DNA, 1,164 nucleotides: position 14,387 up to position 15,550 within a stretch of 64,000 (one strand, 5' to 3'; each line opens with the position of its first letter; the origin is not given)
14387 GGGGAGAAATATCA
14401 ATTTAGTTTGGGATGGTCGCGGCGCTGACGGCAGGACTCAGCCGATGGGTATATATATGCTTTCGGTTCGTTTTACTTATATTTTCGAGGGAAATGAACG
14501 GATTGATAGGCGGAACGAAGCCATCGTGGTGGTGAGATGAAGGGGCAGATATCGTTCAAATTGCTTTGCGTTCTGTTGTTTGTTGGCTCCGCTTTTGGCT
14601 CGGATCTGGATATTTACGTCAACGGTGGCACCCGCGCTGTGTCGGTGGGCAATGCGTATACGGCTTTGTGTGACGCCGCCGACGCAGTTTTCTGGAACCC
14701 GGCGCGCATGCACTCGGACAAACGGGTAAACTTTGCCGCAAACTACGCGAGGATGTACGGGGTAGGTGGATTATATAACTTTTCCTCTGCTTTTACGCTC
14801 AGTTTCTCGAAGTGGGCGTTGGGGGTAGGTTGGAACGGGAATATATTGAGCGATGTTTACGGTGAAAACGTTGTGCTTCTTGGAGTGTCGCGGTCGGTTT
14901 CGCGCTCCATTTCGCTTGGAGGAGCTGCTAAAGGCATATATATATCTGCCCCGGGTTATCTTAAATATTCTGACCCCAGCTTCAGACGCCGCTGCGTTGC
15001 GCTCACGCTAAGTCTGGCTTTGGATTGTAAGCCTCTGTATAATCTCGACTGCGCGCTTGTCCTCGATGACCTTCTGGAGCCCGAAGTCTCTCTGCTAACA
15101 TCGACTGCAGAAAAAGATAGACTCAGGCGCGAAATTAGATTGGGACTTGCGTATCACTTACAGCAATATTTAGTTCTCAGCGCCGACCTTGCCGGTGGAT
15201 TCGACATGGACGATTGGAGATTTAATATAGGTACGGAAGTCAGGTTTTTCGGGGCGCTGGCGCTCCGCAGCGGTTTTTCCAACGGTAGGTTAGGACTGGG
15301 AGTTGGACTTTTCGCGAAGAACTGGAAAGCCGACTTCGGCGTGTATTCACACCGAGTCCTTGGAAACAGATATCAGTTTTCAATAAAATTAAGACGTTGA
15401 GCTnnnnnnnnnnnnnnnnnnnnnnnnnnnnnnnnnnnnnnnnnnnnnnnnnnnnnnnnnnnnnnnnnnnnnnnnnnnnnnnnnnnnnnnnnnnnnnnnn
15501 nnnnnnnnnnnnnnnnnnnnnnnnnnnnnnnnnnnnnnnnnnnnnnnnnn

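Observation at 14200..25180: AT-rich island encoding an alpha-glucan capture and import system of unusual composition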

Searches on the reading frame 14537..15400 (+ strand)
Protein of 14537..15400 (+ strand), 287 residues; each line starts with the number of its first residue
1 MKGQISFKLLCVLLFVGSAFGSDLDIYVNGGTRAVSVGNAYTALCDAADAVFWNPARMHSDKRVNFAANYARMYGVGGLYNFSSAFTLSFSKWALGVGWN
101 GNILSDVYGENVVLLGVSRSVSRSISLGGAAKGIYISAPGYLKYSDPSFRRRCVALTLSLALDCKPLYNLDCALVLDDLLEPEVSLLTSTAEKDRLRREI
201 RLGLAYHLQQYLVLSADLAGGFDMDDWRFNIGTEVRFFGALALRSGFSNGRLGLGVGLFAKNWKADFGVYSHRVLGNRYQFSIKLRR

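Call 5: search_protein_families(library=pfam, proteins=[window:14537-15400:+], max_evalue=0.01)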
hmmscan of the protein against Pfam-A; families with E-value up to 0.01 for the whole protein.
window:14537-15400:+ (287 aa): 0 families

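Call 6: search_protein_families(library=ncbifam, proteins=[window:14537-15400:+], max_evalue=0.01)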
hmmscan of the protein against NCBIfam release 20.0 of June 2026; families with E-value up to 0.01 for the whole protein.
window:14537-15400:+ (287 aa): 2 families
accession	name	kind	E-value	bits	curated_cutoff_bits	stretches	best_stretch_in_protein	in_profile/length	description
NF033709.1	PorV_fam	subfamily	4e-08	33.2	90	1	29-284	10-323/326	PorV/PorQ family protein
NF052325.1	PorVQ2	equivalog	0.00071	18.6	325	1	31-84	35-89/354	putative type IX sorting system protein PorV2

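Call 40: search_protein_families(library=pfam, alignment_id=A3, max_evalue=1)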
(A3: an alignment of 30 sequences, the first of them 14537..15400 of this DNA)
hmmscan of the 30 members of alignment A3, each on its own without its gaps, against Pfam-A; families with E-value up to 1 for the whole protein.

A. member 1, window:14537-15400:+ (287 aa): 0 families

B. families by the number of members that match (of 30 scanned): 6 families
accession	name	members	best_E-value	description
PF13729.12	TraF_2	23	5.1e-07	F plasmid transfer operon, TraF, protein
PF03349.22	Toluene_X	16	0.00025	Outer membrane protein transport protein (OMPP1/FadL/TodX)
PF03687.19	UPF0164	13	0.00029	Uncharacterised protein family (UPF0164)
PF11751.14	PorP_SprF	12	8e-06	Type IX secretion system membrane protein PorP/SprF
PF19572.5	PorV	11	7.6e-05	Type IX secretion system protein PorV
PF18990.6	DUF5723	6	0.012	Family of unknown function (DUF5723)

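Call 41: search_protein_families(library=ncbifam, alignment_id=A3, max_evalue=1)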
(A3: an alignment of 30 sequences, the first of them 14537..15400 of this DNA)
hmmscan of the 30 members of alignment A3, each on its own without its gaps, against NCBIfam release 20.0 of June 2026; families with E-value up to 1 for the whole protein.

A. member 1, window:14537-15400:+ (287 aa): 3 families
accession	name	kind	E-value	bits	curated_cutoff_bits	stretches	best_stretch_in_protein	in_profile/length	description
NF033709.1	PorV_fam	subfamily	4e-08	33.2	90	1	29-284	10-323/326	PorV/PorQ family protein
NF052325.1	PorVQ2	equivalog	0.00071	18.6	325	1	31-84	35-89/354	putative type IX sorting system protein PorV2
NF033561.1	macrolact_Ik_Al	subfamily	0.23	10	300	1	190-223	190-223/561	albusnodin/ikarugamycin family macrolactam cyclase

B. families by the number of members that match (of 30 scanned): 13 families
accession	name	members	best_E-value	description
NF033709.1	PorV_fam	30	5.3e-26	PorV/PorQ family protein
NF052325.1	PorVQ2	27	1.1e-14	putative type IX sorting system protein PorV2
NF033711.1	T9SS_PorQ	26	1.1e-08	type IX secretion system protein PorQ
NF033710.1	T9SS_OM_PorV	24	2.8e-10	type IX secretion system outer membrane channel protein PorV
TIGR03519.1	T9SS_PorP_fam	20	1.5e-06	PorP/SprF family type IX secretion system membrane protein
NF050080.1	pilus_FilD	12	0.00011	putative pilus system OmpP1/FadL family transporter FilD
NF047328.1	OMP_TP0733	1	0.076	TP0733 family outer membrane beta-barrel protein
NF011336.0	PRK14752.1-1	1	0.11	delta-lysin family phenol-soluble modulin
NF010647.0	PRK14046.1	1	0.15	malate--CoA ligase subunit beta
NF053590.1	TonB_dep_TOL0244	1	0.16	TOL_0244 family TonB-dependent receptor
NF006600.0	PRK09140.1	1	0.19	2-dehydro-3-deoxy-6-phosphogalactonate aldolase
NF033561.1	macrolact_Ik_Al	1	0.23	albusnodin/ikarugamycin family macrolactam cyclase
NF010310.2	PRK13747.1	1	0.32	broad-spectrum mercury transporter MerE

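Call 42: search_solved_structures(query=A3, max_evalue=10)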
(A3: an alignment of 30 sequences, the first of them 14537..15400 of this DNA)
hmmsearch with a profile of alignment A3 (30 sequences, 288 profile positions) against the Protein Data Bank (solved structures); distinct sequences matched with E-value up to 10: 5.
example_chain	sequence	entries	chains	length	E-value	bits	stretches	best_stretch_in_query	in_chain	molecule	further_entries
6h3i_F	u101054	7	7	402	2.6e-06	29.7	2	23-81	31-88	PorV | Type IX secretion system protein PorV domain-containing protein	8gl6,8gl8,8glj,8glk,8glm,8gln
3pgr_A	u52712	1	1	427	1.3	11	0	35-66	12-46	Long-chain fatty acid transport protein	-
2r88_A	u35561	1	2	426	2.1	10.4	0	35-66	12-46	Long-chain fatty acid transport protein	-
2r89_A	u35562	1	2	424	2.3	10.3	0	35-66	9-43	Long-chain fatty acid transport protein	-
2r8a_A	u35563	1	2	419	2.4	10.2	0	35-66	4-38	Long-chain fatty acid transport protein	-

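Call 49: find_encoding_contigs(protein=window:14537-15400:+, flank=10000, max_places=6)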
Protein window:14537-15400:+ (287 aa): no gene with exactly this product is on record in the collection.
